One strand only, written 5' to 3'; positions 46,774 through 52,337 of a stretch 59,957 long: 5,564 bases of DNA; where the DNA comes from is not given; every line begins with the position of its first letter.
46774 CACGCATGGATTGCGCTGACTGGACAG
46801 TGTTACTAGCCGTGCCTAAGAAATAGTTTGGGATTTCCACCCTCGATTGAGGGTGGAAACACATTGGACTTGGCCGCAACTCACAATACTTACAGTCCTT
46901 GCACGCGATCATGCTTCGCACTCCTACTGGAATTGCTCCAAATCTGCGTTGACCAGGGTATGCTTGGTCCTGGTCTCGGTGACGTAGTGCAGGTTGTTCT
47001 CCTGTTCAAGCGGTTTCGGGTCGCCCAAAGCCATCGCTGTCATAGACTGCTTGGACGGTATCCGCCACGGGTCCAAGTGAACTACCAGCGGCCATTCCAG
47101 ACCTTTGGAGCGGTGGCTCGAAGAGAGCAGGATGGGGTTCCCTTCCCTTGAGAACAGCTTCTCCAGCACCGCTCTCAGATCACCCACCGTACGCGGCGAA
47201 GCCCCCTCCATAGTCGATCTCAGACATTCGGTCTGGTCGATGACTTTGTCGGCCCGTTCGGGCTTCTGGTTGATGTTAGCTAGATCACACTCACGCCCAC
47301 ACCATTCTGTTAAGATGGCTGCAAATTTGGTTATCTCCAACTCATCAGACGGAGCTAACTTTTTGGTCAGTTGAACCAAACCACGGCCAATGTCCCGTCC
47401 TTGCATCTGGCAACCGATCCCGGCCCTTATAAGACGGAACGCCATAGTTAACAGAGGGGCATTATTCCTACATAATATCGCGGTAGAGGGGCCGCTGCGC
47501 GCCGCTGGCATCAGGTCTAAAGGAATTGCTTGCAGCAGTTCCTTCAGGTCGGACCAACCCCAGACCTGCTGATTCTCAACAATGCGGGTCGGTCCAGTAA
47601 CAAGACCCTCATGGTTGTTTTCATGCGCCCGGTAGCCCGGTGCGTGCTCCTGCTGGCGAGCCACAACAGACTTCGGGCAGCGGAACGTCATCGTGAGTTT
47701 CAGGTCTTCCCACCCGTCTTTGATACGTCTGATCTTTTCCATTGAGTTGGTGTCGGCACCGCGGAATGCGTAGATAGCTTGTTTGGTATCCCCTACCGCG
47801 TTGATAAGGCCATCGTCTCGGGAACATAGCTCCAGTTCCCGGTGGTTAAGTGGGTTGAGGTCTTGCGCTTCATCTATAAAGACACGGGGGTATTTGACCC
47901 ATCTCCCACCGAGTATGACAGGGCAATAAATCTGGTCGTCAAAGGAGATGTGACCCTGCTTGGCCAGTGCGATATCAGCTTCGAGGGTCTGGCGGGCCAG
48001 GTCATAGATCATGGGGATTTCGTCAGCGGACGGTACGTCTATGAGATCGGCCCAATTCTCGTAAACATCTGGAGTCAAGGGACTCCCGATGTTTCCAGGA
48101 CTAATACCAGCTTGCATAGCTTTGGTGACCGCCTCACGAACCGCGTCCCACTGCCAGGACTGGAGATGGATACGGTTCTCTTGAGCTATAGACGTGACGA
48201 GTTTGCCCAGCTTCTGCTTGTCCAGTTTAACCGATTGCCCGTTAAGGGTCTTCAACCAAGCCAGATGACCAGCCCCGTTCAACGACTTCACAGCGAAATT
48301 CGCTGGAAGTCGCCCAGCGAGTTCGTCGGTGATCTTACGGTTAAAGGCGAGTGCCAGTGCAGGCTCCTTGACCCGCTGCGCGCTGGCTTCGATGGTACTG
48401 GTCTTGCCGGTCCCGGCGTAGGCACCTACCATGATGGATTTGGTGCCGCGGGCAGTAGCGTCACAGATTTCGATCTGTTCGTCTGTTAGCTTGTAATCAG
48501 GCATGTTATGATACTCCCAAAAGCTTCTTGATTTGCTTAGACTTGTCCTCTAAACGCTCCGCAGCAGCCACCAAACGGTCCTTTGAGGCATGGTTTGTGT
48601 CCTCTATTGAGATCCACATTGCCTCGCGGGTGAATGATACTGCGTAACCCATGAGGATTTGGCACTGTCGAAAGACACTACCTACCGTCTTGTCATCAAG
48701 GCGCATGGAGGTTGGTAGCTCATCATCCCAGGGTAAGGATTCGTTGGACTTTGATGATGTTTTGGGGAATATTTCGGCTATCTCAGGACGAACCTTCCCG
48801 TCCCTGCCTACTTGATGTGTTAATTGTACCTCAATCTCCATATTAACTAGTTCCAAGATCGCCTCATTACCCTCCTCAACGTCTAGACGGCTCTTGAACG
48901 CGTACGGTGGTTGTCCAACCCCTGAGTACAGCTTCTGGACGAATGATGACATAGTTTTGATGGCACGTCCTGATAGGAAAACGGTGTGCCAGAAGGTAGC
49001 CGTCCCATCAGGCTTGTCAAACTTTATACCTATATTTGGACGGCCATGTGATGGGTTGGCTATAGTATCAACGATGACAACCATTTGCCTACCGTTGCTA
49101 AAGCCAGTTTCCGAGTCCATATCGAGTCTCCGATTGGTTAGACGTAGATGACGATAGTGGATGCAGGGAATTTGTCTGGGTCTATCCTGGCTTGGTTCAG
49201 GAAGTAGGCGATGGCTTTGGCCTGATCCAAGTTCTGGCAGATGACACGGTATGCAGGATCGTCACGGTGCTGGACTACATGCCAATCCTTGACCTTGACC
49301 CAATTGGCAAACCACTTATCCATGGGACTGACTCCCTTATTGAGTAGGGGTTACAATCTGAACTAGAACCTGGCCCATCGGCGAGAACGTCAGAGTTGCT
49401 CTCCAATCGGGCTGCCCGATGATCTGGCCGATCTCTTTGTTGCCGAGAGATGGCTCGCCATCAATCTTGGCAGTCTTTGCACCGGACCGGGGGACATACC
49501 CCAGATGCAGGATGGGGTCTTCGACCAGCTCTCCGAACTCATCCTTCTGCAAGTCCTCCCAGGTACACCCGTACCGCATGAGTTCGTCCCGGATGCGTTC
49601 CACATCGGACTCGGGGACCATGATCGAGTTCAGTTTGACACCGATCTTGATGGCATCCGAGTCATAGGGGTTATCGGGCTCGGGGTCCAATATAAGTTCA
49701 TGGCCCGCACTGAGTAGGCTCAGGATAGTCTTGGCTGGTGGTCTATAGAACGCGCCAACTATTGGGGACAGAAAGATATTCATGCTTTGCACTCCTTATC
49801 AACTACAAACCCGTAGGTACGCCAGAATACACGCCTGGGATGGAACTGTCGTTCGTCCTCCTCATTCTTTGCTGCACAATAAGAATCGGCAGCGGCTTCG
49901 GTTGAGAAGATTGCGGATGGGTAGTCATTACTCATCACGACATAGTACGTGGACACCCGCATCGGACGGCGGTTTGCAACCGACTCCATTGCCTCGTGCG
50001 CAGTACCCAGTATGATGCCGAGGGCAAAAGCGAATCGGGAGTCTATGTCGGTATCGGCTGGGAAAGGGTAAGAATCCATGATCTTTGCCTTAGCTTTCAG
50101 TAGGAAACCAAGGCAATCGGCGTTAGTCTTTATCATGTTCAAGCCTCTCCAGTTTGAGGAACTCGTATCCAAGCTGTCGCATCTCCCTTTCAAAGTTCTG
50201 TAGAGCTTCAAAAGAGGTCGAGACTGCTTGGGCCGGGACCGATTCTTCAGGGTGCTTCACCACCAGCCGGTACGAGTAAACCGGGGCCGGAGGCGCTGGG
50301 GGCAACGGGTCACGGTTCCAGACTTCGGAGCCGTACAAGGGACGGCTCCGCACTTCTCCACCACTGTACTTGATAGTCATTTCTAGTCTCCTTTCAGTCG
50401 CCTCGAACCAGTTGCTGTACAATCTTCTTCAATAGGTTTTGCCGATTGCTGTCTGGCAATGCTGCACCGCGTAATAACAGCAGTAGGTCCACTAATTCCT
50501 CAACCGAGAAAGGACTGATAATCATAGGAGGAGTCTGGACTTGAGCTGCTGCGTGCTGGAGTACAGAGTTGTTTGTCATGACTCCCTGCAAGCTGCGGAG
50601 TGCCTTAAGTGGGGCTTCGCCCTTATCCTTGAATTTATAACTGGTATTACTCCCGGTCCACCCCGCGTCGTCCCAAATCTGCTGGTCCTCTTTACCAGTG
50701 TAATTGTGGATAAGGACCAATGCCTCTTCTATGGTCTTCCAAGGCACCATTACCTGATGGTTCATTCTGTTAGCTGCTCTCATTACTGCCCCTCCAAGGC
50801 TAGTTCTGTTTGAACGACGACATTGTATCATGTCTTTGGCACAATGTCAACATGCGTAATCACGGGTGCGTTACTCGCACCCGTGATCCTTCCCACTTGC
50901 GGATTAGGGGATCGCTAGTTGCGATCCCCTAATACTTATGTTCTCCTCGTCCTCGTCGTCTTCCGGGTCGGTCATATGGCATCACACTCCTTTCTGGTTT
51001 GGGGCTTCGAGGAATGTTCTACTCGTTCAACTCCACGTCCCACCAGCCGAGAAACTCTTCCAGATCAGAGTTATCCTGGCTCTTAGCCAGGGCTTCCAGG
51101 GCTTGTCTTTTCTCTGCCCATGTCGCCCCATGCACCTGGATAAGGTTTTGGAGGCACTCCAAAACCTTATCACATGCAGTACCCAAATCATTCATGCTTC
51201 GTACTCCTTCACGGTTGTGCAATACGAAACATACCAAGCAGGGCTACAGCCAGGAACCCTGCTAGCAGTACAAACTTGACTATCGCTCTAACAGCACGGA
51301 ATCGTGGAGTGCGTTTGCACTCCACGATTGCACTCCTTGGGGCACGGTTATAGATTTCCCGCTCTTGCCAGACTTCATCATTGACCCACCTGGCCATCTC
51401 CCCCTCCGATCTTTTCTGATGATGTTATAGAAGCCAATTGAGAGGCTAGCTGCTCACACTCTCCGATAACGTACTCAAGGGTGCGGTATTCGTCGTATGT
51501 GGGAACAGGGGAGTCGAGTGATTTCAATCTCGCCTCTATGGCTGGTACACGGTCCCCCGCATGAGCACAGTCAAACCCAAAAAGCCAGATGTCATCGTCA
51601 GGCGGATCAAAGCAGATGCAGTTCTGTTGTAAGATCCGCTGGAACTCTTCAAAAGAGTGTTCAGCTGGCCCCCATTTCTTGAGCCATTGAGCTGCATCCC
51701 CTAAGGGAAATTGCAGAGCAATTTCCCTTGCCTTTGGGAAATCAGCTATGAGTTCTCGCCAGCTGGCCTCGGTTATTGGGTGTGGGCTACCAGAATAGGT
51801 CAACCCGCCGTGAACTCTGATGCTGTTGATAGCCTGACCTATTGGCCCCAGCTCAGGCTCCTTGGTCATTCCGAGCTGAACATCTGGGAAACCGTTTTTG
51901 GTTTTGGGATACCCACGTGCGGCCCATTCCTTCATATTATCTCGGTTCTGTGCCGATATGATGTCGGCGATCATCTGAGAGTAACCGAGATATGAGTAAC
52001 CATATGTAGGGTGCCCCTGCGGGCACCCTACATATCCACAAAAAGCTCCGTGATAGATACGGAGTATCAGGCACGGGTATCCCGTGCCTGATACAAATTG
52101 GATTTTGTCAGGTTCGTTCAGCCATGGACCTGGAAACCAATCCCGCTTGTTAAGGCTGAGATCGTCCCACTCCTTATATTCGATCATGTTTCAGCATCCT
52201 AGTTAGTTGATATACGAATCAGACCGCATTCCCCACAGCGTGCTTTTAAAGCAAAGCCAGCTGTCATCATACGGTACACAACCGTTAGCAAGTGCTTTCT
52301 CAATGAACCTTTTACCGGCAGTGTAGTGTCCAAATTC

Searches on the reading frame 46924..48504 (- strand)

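Call 16: search_protein_families(library=pfam, proteins=[window:46924-48504:-], max_evalue=0.01)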
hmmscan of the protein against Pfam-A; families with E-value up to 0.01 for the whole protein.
window:46924-48504:- (526 aa): 5 families
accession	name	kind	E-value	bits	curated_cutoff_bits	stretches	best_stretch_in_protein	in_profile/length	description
PF00580.27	UvrD-helicase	-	1.1e-16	61.8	23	1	16-258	8-266/271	UvrD/REP helicase N-terminal domain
PF13245.12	AAA_19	-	8.3e-08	32.9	25.1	1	16-248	6-134/134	AAA domain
PF13361.12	UvrD_C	-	3.5e-05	23.8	25.6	1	452-518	282-344/350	UvrD-like helicase C-terminal domain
PF13604.12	AAA_30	-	0.00065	19.9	27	0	6-64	2-64/191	AAA domain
PF13538.12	UvrD_C_2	-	0.0021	18.3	27.4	0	459-479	3-23/52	UvrD-like helicase C-terminal domain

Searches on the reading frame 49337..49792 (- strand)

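Call 34: search_protein_families(library=phrogs, proteins=[window:49337-49792:-], max_evalue=0.01)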
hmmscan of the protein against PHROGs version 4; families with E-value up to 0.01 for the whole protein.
window:49337-49792:- (151 aa): 1 family
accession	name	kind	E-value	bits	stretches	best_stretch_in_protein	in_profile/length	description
phrog_18569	-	unknown function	1.2e-05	26.3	1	6-50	3-47/95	-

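Call 51: search_protein_families(library=pfam, proteins=[window:49337-49792:-], max_evalue=0.05)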
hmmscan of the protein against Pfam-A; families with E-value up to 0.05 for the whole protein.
window:49337-49792:- (151 aa): 1 family
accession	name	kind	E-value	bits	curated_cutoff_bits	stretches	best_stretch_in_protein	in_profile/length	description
PF08797.16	HIRAN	-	0.00026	21.2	24.7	1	11-50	8-43/96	HIRAN domain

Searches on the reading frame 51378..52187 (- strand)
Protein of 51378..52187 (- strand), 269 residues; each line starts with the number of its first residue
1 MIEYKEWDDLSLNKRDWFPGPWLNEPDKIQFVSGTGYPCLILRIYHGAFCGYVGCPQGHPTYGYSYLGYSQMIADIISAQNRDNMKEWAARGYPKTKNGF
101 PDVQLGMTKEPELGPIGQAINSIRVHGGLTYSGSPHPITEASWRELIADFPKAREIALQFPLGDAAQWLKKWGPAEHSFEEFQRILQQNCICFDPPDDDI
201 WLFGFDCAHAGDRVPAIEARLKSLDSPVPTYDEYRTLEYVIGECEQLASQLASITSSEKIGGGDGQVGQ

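Call 33: search_protein_families(library=phrogs, proteins=[window:51378-52187:-], max_evalue=0.01)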
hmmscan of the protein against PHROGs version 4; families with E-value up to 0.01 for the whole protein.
window:51378-52187:- (269 aa): 2 families
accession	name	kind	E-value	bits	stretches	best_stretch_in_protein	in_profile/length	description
phrog_2164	-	unknown function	1.1e-22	81.4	2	190-259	71-133/135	-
phrog_28554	-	other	0.00099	19.8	1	197-250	74-125/236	MazG-like pyrophosphatase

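Call 51: search_protein_families(library=pfam, proteins=[window:51378-52187:-], max_evalue=0.05)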
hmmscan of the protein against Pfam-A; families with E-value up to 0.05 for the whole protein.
window:51378-52187:- (269 aa): 0 families
